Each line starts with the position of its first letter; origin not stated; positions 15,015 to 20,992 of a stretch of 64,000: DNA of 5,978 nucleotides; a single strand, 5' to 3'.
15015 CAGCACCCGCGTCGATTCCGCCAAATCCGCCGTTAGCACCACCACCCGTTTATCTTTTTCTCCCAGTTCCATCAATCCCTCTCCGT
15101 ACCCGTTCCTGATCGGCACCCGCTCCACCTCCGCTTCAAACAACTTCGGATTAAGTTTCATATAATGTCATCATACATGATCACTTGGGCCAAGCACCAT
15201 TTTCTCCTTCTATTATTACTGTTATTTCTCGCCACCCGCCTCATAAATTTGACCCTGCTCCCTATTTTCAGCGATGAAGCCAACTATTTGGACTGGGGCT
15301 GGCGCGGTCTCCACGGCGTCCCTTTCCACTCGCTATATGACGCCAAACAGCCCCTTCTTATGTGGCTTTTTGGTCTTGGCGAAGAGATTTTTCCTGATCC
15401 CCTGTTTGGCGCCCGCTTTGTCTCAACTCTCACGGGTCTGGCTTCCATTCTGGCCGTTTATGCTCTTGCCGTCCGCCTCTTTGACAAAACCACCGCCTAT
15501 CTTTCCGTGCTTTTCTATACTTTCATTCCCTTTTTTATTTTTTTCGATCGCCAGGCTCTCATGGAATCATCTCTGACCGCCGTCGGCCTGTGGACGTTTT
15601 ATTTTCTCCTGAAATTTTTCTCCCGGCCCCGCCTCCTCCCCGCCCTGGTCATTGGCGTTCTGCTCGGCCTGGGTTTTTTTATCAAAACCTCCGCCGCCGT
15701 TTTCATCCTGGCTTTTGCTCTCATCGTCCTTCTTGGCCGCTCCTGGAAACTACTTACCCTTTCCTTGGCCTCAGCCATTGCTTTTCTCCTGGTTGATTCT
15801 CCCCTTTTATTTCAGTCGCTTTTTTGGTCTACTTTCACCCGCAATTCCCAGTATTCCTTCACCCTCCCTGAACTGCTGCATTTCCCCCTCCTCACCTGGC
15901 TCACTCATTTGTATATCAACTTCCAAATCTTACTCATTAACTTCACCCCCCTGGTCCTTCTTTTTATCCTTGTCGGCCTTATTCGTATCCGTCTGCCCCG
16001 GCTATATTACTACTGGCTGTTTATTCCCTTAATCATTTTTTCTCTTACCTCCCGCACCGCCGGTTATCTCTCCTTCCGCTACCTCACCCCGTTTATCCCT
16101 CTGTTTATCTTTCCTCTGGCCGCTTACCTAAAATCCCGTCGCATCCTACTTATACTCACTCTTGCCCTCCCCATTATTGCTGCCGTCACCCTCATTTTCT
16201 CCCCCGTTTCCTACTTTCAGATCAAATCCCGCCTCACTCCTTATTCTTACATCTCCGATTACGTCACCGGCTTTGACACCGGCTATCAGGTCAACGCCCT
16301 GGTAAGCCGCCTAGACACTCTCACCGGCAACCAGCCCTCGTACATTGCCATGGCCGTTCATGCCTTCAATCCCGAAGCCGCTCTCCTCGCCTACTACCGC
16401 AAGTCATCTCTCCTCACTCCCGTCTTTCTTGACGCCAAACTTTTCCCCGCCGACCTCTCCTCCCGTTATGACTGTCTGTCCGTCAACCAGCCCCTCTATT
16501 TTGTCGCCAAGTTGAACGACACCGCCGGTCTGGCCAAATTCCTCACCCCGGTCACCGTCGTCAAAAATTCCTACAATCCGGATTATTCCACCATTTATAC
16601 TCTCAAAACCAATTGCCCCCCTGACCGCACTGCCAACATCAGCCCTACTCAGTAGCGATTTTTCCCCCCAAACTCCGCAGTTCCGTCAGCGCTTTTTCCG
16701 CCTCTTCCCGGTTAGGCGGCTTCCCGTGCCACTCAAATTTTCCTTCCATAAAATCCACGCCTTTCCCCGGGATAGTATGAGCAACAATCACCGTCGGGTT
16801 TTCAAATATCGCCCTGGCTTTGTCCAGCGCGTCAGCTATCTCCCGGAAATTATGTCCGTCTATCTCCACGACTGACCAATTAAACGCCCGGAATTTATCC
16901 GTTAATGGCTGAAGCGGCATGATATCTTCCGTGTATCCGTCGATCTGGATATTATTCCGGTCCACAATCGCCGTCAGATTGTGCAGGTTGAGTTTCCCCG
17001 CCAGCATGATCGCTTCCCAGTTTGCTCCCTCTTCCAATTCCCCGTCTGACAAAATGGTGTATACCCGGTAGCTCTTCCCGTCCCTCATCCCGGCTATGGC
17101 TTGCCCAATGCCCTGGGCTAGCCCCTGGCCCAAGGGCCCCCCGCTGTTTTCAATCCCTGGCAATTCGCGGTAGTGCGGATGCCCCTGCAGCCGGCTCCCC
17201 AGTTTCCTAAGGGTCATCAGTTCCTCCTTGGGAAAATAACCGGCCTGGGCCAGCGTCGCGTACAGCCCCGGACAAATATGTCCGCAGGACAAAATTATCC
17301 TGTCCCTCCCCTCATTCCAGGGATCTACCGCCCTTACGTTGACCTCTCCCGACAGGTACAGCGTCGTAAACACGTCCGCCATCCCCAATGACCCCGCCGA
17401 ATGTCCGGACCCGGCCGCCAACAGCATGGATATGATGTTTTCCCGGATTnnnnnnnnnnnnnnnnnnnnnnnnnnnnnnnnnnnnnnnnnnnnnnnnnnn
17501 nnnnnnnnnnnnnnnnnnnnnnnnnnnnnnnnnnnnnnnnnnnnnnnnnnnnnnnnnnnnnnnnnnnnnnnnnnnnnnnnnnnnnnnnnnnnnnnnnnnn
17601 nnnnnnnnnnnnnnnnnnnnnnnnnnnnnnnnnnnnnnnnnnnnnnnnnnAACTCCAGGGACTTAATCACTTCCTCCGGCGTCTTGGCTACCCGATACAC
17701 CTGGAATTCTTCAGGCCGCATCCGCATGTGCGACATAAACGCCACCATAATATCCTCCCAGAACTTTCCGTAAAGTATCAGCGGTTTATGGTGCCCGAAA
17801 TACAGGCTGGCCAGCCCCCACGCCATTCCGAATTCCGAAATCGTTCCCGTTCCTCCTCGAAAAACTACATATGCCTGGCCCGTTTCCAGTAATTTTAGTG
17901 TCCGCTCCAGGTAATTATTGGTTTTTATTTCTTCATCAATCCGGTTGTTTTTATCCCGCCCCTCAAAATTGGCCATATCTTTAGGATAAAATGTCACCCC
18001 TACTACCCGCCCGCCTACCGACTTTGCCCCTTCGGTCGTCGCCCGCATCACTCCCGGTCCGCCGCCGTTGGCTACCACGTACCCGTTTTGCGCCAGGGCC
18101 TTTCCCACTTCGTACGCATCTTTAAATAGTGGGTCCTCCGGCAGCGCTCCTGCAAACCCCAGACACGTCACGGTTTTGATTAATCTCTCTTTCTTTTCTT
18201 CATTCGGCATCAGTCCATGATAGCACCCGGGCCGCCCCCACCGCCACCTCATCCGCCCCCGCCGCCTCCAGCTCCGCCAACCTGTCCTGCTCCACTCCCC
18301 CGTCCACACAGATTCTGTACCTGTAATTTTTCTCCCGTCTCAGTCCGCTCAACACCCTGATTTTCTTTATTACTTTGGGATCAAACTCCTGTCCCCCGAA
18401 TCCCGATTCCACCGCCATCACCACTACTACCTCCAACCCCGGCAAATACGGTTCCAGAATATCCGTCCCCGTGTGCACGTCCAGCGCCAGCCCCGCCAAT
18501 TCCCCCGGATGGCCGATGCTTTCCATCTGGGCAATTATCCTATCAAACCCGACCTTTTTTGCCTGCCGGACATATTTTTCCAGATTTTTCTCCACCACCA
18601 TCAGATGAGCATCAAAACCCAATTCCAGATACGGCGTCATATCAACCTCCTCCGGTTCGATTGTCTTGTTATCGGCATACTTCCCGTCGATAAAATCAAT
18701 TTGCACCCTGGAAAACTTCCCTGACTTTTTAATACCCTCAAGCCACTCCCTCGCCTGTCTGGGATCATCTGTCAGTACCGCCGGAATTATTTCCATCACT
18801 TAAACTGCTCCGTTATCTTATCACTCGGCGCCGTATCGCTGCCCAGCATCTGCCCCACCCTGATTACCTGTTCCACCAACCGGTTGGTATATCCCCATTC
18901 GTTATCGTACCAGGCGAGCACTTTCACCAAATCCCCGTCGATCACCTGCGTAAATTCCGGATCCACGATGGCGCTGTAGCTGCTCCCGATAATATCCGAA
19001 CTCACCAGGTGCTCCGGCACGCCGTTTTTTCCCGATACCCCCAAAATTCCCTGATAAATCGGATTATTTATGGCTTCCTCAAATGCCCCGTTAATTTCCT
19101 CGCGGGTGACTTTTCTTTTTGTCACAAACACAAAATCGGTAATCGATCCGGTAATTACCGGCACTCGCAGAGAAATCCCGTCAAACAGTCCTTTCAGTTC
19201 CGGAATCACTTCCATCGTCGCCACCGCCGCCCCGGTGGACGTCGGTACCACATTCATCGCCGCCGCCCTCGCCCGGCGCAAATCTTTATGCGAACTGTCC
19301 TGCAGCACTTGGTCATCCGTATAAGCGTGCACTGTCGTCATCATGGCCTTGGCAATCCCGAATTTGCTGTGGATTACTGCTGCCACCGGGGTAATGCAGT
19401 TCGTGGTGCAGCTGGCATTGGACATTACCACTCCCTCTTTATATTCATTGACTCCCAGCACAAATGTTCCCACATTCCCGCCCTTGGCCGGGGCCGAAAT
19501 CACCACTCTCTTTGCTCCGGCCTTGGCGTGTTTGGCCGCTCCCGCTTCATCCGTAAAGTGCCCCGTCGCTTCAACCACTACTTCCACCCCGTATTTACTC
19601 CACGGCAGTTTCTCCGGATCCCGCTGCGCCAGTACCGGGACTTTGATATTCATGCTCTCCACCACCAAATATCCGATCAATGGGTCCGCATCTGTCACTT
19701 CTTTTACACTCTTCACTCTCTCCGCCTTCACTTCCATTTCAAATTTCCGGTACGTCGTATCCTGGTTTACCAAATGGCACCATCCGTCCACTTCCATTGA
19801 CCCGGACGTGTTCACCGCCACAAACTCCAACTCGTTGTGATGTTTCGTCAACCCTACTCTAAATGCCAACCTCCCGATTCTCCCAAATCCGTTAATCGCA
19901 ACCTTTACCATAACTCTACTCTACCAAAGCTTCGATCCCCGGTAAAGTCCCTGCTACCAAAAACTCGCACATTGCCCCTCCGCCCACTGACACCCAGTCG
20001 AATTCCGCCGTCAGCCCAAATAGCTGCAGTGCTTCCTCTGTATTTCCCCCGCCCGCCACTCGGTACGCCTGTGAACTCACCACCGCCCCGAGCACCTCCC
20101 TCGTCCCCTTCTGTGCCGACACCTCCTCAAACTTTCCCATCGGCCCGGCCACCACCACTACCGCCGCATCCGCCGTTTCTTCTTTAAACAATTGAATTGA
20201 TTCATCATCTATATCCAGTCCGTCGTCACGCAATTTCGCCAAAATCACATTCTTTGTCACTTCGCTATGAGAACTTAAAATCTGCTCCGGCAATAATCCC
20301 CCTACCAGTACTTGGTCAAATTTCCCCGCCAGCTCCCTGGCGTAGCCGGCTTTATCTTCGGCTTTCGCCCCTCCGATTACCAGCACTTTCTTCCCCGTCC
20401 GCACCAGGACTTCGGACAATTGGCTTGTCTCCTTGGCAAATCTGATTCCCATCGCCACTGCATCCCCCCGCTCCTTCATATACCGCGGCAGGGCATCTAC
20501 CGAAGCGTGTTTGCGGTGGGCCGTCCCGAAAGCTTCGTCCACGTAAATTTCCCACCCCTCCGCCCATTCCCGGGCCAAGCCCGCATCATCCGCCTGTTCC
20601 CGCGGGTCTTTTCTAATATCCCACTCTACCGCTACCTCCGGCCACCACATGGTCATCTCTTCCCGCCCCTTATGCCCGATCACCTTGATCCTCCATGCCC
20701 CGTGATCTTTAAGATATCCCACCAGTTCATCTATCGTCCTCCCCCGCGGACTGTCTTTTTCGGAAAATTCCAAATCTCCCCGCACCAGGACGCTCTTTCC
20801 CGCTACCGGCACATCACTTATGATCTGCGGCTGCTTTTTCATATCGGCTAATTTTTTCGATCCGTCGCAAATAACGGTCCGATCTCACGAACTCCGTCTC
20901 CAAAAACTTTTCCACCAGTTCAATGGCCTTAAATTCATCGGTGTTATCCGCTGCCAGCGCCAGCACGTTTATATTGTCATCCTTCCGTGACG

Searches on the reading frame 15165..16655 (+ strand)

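Call 68: search_protein_families(library=pfam, proteins=[window:15165-16655:+], max_evalue=0.00001)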
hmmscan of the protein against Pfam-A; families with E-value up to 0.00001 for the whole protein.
window:15165-16655:+ (496 aa): 2 families
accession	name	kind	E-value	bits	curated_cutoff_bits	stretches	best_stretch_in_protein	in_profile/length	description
PF13231.12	PMT_2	-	4.5e-20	72.9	26.1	1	63-210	4-154/160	Dolichyl-phosphate-mannose-protein mannosyltransferase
PF02366.24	PMT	-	2.6e-10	40.7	22.7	1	72-206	73-216/245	Dolichyl-phosphate-mannose-protein mannosyltransferase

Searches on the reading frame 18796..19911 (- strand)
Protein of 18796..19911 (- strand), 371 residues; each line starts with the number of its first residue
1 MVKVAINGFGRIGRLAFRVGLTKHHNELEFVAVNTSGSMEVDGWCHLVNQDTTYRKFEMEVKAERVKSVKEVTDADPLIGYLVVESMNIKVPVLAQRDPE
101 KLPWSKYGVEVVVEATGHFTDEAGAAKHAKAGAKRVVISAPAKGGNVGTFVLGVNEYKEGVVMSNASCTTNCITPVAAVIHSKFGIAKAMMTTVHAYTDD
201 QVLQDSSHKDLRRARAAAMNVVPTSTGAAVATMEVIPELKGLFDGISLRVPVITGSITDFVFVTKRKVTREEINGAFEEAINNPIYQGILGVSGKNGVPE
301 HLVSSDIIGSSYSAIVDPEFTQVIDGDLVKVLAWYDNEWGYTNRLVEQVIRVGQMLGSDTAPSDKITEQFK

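Call 69: search_protein_families(library=pfam, proteins=[window:18796-19911:-], max_evalue=0.00001)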
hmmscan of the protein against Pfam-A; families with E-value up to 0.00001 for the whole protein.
window:18796-19911:- (371 aa): 2 families
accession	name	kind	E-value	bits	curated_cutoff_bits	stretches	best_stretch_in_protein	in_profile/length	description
PF02800.25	Gp_dh_C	-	1e-52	178.3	24.4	1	173-335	1-158/158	Glyceraldehyde 3-phosphate dehydrogenase, C-terminal domain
PF00044.30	Gp_dh_N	-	6.7e-25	87.8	31.7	1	2-121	1-100/101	Glyceraldehyde 3-phosphate dehydrogenase, NAD binding domain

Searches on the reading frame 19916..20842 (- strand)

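Call 69: search_protein_families(library=pfam, proteins=[window:19916-20842:-], max_evalue=0.00001)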
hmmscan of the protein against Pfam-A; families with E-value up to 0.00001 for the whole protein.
window:19916-20842:- (308 aa): 1 family
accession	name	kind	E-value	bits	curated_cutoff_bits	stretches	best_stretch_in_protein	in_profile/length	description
PF00162.24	PGK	-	9.7e-48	163.5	27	2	205-295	284-376/379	Phosphoglycerate kinase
